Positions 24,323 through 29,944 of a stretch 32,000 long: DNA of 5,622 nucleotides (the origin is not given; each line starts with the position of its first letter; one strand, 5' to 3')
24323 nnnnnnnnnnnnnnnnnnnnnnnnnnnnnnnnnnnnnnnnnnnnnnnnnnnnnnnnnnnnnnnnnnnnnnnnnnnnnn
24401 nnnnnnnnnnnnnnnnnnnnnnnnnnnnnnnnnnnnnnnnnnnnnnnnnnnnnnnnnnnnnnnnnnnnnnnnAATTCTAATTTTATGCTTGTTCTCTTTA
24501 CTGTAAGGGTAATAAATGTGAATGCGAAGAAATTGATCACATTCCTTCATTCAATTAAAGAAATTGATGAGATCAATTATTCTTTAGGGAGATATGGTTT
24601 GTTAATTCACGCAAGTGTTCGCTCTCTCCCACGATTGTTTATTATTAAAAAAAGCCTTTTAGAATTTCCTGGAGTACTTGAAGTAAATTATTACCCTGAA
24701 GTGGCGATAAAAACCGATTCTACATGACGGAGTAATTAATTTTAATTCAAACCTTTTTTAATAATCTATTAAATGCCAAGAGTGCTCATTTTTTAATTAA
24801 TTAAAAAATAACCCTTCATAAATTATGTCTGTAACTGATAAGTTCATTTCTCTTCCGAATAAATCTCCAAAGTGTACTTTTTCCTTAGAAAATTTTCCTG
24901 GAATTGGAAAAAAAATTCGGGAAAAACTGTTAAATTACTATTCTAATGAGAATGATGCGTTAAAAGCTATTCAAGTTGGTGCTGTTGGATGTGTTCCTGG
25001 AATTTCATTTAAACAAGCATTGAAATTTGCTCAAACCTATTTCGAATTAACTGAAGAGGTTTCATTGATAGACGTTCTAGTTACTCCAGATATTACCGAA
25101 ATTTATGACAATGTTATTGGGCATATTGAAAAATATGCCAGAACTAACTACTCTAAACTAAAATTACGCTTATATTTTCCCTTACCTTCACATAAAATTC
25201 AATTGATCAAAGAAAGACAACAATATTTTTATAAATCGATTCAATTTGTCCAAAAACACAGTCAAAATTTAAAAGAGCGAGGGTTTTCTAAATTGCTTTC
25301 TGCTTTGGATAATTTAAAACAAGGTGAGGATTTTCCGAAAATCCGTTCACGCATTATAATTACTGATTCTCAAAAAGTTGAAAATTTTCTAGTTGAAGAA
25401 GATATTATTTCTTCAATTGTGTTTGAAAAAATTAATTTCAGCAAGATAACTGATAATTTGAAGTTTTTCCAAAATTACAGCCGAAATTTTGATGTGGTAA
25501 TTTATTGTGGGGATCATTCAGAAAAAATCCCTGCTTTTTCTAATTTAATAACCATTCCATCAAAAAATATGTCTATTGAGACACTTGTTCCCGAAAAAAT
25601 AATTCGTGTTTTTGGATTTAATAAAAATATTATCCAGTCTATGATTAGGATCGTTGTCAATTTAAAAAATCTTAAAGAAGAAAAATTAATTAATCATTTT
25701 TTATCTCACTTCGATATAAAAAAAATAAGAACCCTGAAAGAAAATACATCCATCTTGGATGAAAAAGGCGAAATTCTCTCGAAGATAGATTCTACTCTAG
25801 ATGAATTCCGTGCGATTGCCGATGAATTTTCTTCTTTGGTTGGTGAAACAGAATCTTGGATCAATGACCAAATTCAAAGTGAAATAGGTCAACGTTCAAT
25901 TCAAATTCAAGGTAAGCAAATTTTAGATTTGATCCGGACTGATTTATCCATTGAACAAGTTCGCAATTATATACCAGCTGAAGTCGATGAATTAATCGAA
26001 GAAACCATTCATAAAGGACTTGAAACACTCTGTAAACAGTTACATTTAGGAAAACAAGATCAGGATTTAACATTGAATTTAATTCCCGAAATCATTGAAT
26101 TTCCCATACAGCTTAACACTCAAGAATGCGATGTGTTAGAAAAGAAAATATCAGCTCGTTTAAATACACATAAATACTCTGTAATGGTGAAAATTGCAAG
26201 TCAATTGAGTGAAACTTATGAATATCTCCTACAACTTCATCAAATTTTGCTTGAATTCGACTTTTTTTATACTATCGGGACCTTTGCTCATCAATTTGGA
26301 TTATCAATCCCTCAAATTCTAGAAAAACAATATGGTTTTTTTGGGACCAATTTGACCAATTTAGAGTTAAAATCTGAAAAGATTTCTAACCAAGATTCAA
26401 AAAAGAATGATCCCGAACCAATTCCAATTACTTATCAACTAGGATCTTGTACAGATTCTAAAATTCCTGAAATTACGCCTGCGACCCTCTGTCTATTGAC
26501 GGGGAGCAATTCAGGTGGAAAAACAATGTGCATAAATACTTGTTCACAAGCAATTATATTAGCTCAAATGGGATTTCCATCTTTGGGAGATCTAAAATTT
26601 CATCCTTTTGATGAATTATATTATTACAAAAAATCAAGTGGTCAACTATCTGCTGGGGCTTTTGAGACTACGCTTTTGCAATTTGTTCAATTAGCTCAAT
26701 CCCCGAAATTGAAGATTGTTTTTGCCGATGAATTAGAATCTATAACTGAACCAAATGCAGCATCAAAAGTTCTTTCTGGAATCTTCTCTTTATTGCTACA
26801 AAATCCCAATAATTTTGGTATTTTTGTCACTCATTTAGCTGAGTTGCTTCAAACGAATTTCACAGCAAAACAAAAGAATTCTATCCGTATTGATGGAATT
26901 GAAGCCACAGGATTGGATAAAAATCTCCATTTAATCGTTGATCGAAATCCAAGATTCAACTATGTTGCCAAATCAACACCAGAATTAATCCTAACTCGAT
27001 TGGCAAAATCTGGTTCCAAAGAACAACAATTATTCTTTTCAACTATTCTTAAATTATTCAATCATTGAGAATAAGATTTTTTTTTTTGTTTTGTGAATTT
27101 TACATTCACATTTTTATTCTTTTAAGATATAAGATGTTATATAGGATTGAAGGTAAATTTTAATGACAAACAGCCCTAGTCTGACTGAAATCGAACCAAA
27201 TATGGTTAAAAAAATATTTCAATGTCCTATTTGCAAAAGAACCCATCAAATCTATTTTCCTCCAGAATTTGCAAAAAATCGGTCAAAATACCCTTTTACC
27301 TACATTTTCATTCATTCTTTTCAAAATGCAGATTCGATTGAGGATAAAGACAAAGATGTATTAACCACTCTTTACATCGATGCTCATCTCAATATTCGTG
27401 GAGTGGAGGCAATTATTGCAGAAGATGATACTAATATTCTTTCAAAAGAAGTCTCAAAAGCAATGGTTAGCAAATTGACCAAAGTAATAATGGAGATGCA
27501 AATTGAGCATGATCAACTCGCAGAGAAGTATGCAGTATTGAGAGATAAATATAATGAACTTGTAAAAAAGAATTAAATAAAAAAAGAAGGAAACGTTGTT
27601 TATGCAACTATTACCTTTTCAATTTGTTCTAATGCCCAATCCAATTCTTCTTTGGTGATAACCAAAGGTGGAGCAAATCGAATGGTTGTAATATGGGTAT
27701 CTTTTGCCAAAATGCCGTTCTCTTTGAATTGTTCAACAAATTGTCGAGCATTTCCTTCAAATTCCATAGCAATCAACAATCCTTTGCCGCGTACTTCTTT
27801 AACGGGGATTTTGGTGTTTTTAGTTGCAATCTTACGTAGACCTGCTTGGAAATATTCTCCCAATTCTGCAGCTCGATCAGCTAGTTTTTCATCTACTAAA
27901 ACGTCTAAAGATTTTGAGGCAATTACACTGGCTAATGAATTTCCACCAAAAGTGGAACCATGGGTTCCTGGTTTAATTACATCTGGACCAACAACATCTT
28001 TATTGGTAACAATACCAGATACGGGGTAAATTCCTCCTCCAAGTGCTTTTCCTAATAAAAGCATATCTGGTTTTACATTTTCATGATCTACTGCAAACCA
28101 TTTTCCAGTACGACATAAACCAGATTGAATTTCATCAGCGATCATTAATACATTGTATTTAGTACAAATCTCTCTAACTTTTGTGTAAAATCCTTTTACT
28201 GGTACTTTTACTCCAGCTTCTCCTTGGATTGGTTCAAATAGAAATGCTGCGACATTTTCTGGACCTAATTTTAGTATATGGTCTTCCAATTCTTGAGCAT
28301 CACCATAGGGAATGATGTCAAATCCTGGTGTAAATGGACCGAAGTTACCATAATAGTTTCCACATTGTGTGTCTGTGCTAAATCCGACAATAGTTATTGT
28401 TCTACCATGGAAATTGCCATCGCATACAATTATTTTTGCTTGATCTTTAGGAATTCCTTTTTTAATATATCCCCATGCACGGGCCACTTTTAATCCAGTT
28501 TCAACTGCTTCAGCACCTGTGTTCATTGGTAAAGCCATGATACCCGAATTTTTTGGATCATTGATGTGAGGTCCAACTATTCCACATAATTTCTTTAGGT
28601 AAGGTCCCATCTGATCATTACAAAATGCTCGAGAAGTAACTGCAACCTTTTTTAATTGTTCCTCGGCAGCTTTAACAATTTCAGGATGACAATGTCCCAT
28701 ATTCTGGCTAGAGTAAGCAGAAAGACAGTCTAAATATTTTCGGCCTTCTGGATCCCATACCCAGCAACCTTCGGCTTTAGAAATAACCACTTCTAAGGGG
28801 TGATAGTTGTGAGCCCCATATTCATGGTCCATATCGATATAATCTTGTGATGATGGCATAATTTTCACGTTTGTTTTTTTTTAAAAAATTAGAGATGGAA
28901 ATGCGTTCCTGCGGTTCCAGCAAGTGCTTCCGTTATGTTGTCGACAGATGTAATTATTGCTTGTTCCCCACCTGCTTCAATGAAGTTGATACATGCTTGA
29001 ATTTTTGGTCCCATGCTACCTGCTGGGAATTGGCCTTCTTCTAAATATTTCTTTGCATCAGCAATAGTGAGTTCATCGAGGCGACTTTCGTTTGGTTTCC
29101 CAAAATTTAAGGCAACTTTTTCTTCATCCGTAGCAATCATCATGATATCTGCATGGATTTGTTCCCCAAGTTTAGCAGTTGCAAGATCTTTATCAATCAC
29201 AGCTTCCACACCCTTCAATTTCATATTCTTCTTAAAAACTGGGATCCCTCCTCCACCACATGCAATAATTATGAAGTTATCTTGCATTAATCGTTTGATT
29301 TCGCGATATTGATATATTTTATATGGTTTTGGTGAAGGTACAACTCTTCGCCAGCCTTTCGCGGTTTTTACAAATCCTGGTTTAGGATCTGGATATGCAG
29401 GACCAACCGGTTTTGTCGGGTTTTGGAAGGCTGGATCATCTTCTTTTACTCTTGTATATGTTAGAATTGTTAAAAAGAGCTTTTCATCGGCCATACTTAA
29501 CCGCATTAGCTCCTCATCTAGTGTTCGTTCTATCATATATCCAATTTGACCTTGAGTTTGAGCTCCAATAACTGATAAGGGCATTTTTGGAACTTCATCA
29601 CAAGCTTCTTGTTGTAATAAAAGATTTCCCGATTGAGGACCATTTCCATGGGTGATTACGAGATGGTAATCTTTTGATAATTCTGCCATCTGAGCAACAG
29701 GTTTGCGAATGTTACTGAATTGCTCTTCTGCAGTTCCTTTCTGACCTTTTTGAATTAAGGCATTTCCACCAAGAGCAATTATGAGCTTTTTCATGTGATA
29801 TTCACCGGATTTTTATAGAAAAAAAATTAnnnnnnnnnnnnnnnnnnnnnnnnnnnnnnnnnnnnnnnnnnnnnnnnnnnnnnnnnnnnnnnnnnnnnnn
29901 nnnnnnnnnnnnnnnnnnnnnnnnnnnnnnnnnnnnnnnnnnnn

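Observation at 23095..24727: HTH-less RAM domain protein next to an EamA/DMT transporter carrying its own C-terminal RAM-like domain: possible direct amino-acid gating of an exporter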

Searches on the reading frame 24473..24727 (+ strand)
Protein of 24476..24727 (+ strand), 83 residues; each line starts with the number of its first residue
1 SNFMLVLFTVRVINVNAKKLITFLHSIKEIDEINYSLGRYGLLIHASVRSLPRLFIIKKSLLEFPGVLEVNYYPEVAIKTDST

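Call 4: search_protein_families(library=ncbifam, proteins=[window:24476-24727:+], max_evalue=1)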
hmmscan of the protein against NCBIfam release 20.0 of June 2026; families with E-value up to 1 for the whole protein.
window:24476-24727:+ (83 aa): 1 family
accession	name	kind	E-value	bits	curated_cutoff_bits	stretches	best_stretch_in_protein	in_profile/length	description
NF001375.0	PRK00278.2-2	equivalog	0.13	11.6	360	1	4-47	166-209/255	indole-3-glycerol phosphate synthase TrpC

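Call 10: search_solved_structures(query=A2, max_evalue=10, show_alignments=3)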
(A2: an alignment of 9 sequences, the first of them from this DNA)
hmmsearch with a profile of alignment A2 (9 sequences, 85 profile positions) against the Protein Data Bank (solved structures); distinct sequences matched with E-value up to 10: 10.
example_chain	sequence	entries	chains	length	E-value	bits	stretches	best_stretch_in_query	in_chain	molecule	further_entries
2zbc_A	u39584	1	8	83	0.00037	23.4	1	22-71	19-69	83aa long hypothetical transcriptional regulator asnC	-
7fby_A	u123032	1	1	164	0.0022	21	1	10-79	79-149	Transcriptional regulatory protein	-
9w4v_A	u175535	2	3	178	0.0028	20.7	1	10-79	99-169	Uncharacterized HTH-type transcriptional regulator PH0140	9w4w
2e1a_A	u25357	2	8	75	0.032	17.3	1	21-68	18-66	75aa long hypothetical regulatory protein AsnC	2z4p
2cyy_A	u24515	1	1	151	0.033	17.2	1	5-76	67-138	Putative HTH-type transcriptional regulator PH1519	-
2cvi_A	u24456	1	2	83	0.034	17.2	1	21-69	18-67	75aa long hypothetical regulatory protein AsnC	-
1ri7_A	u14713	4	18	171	0.045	16.8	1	5-76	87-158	Putative transcriptional regulator | Putative HTH-type transcriptional regulator PH1519 | Uncharacterized HTH-type transcriptional regulator PH1519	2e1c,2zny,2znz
2cg4_A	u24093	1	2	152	0.11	15.6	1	24-70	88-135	REGULATORY PROTEIN ASNC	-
2gqq_A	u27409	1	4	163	0.29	14.2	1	18-82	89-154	Leucine-responsive regulatory protein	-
4pcq_A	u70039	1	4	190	1.1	12.3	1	16-55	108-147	Possible transcriptional regulatory protein (Probably Lrp/AsnC-family)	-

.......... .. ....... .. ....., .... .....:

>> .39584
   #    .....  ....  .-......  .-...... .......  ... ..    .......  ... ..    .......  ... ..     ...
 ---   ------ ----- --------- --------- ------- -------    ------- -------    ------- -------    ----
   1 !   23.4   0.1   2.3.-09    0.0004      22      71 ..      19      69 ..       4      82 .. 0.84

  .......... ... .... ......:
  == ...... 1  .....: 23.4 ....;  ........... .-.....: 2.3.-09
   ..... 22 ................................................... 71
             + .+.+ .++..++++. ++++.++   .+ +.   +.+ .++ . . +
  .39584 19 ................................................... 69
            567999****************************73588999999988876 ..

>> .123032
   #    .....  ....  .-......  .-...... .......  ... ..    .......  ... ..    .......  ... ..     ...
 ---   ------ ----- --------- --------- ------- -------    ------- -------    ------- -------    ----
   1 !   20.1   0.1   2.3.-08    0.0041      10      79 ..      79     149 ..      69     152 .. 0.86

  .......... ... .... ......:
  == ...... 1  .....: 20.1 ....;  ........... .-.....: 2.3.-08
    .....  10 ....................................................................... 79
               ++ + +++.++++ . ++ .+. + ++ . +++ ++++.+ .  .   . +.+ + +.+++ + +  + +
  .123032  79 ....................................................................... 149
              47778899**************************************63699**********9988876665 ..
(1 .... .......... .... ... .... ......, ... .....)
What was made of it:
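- Checked: The tail profile's 10 best PDB hits are all Lrp/AsnC proteins (call 10).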

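Call 11: search_protein_families(library=pfam, alignment_id=A2, max_evalue=1)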
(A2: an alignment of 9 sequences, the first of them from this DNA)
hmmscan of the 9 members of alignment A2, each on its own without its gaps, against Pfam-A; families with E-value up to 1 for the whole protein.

A. member 1, seq(84 aa): 1 family
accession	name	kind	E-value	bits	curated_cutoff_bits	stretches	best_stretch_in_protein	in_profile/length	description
PF01037.27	AsnC_trans_reg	-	0.0037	17.6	25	1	18-72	11-66/73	Lrp/AsnC ligand binding domain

B. families by the number of members that match (of 9 scanned): 3 families
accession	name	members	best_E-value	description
PF01037.27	AsnC_trans_reg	9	1.7e-11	Lrp/AsnC ligand binding domain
PF02375.23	JmjN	1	0.0035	jmjN domain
PF18115.7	Tudor_3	1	0.18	DNA repair protein Crb2 Tudor domain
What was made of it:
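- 24482..24727 (+): C-terminal cytoplasmic RAM-like domain of the transporter (about residues 373-445, then a short disordered end and the TGA stop). All 9 ortholog tails hit PF01037, best E 1.7e-11 (call 11).
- Checked: Tail as RAM, sequence evidence: all 9 ortholog tails hit PF01037 (best E 1.7e-11, call 11).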

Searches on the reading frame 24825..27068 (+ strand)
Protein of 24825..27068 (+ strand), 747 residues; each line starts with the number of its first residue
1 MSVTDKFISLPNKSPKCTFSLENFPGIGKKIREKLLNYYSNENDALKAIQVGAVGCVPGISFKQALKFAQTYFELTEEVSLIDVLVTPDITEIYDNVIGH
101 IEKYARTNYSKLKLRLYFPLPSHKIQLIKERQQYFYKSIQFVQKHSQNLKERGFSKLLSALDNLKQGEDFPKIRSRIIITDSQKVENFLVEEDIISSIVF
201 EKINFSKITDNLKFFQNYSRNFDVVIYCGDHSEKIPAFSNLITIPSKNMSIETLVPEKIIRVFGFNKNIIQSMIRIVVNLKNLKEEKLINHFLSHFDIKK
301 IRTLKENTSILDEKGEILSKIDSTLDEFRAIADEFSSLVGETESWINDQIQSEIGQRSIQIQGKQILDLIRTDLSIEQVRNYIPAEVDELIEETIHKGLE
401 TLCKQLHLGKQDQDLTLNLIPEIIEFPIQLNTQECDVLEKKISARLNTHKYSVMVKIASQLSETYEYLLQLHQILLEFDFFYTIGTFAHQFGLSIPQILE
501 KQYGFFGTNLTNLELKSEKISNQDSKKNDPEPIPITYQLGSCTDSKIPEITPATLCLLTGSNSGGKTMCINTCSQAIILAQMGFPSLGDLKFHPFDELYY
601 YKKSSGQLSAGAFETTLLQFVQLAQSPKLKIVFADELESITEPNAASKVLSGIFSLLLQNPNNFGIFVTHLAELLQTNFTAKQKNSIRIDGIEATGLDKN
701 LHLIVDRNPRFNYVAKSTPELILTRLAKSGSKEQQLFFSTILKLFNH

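Call 3: search_protein_families(library=pfam, proteins=[window:24825-27068:+], max_evalue=1)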
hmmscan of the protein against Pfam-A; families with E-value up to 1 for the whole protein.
window:24825-27068:+ (747 aa): 6 families
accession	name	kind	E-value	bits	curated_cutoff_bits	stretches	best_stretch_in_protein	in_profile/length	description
PF00488.27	MutS_V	-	0.00053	20.4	30.2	1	557-689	2-138/188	MutS domain V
PF00004.35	AAA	-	0.005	17.7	21.2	1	557-658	2-93/131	ATPase family associated with various cellular activities (AAA)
PF11798.14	IMS_HHH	-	0.025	15.3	24.4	0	20-35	12-27/32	IMS family HHH motif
PF13108.11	DUF3969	-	0.033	14.7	25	1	364-407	51-94/106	Protein of unknown function (DUF3969)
PF15011.11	CA109-like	-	0.07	13.4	27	1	270-347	27-101/161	Ribosome biogenesis protein C1orf109-like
PF11576.14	HcgB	-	0.15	12.2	25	1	267-312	29-74/153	FeGP cofactor biosynthesis protein HcgB, guanylyltransferase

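Call 70: search_protein_families(library=ncbifam, proteins=[window:24825-27065:+], max_evalue=0.00001)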
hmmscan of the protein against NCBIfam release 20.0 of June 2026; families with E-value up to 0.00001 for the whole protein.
window:24825-27065:+ (747 aa): 2 families
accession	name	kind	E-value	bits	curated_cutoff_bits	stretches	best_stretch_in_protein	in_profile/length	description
NF052383.1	ATPase_KamC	equivalog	1.4e-13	50.5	300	1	294-680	109-437/508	lysine 5,6-aminomutase reactivase ATPase KamC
TIGR01069.2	mutS2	equivalog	2.3e-10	39.5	400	1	450-676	246-454/790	endonuclease MutS2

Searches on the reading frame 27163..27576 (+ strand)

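Call 3: search_protein_families(library=pfam, proteins=[window:27163-27576:+], max_evalue=1)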
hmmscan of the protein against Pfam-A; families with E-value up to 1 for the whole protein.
window:27163-27576:+ (137 aa): 6 families
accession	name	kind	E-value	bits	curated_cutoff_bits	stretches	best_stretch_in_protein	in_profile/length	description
PF06657.18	Cep57_MT_bd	-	0.0031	18.3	31.3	1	100-134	8-42/77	Centrosome microtubule-binding domain of Cep57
PF14353.12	CpXC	-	0.028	14.9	25.4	1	19-132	38-114/121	CpXC protein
PF04504.20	GeBP-like_DBD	-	0.04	15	29.5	1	95-136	29-69/94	Glabrous-enhancer-binding protein-like family, DBD domain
PF12776.13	Myb_DNA-bind_3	-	0.044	15.2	23.6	1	89-132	25-67/96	Myb/SANT-like DNA-binding domain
PF01318.25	Bromo_coat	-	0.056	14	27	1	52-118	118-178/189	Bromovirus coat protein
PF03909.22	BSD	-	0.068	13.6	24.6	1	110-136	7-34/58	BSD domain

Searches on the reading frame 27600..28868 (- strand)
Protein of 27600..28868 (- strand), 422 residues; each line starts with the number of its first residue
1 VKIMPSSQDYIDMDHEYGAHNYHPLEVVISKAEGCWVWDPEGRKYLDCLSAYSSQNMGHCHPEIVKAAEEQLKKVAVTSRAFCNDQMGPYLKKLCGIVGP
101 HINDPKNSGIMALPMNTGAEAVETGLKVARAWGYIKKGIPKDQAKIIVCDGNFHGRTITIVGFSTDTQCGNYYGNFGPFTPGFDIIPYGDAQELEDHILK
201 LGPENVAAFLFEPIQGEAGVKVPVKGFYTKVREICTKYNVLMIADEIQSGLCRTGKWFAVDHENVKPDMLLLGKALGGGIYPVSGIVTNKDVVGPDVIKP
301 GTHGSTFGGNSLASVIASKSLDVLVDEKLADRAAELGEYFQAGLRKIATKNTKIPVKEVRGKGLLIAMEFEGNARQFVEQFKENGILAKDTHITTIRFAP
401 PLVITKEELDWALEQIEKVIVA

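Call 38: search_protein_families(library=pfam, proteins=[window:27600-28868:-], max_evalue=0.001)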
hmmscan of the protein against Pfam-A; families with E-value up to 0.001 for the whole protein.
window:27600-28868:- (422 aa): 1 family
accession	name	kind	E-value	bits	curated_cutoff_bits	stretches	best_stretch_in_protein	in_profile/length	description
PF00202.27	Aminotran_3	-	1.2e-118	396.8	30.5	1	17-420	1-403/403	Aminotransferase class-III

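Call 70: search_protein_families(library=ncbifam, proteins=[window:27600-28865:-], max_evalue=0.00001)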
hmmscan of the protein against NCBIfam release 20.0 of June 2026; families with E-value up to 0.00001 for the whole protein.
window:27600-28865:- (421 aa): 69 families (the best 25 are shown)
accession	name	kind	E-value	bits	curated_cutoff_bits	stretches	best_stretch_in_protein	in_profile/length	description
NF003145.0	PRK04073.1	equivalog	1.8e-157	524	656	1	5-419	3-395/396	ornithine--oxo-acid transaminase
TIGR01885.1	Orn_aminotrans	equivalog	2.5e-154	513.9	378.4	1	6-419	1-401/402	ornithine--oxo-acid transaminase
TIGR00707.1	argD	subfamily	7.5e-100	334.4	410.05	1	19-419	4-380/381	acetylornithine/succinylornithine family transaminase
NF002874.0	PRK03244.1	equivalog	4.2e-88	295.8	457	1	19-419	20-392/399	acetylornithine transaminase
NF004426.0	PRK05769.1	equivalog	8.9e-88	295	552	1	3-419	14-437/441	acetyl ornithine aminotransferase family protein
NF002325.0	PRK01278.1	subfamily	2.3e-87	293.2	372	1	20-419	9-386/395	acetylornithine transaminase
NF008570.0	PRK11522.1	equivalog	1.2e-81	274.7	612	1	30-419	74-454/464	putrescine aminotransferase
NF003468.0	PRK05093.1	subfamily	1.6e-79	267.5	522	1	19-419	18-399/405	acetylornithine/succinyldiaminopimelate transaminase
NF053554.1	prodigi_MAP_PigE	equivalog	9.6e-78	262.4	850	1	21-417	397-774/837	prodigiosin MAP biosynthesis aminotransferase PigE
NF042418.1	LysJ_Th_th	equivalog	2.6e-77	260.3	700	1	9-419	3-385/386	[LysW]-aminoadipate semialdehyde transaminase LysJ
NF002797.0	PRK02936.1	equivalog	4.8e-77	259.3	496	1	20-419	7-377/385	acetylornithine transaminase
NF005993.0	PRK08117.1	subfamily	4.6e-76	256.1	574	1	21-420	23-428/433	aspartate aminotransferase family protein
TIGR03246.1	arg_catab_astC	subfamily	3.4e-74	250.2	609.95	1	18-419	11-393/397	acetylornithine/succinylornithine family transaminase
NF045491.1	LysJ_Sulfobales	equivalog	3.1e-69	233.7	700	1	24-419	10-377/386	[LysW]-aminoadipate semialdehyde/glutamate semialdehyde transaminase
TIGR03372.1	putres_am_tran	equivalog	2.2e-68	231.2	658.65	1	36-418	69-441/442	putrescine aminotransferase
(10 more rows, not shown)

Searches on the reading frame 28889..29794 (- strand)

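Call 38: search_protein_families(library=pfam, proteins=[window:28889-29794:-], max_evalue=0.001)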
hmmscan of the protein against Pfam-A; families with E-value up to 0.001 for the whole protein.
window:28889-29794:- (301 aa): 1 family
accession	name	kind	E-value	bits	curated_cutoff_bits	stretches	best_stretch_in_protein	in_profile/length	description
PF00696.33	AA_kinase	-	1e-23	84.7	24.9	1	2-283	1-234/234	Amino acid kinase family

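Call 70: search_protein_families(library=ncbifam, proteins=[window:28889-29791:-], max_evalue=0.00001)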
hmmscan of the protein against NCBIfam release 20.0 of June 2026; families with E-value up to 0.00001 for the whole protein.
window:28889-29791:- (300 aa): 5 families
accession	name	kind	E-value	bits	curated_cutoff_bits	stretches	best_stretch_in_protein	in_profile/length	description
TIGR00746.1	arcC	equivalog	2.9e-113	378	358.25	1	1-297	1-306/309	carbamate kinase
NF009008.0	PRK12354.1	subfamily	2e-97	326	361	1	2-298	2-298/308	carbamate kinase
NF009007.0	PRK12352.1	subfamily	1e-92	310.4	266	1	2-298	4-313/316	carbamate kinase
NF006926.0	PRK09411.1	equivalog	6.7e-74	248.7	416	1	1-297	2-294/297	carbamate kinase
TIGR00761.1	argB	equivalog_domain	2.9e-07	30.3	151.3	0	194-280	149-231/231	acetylglutamate kinase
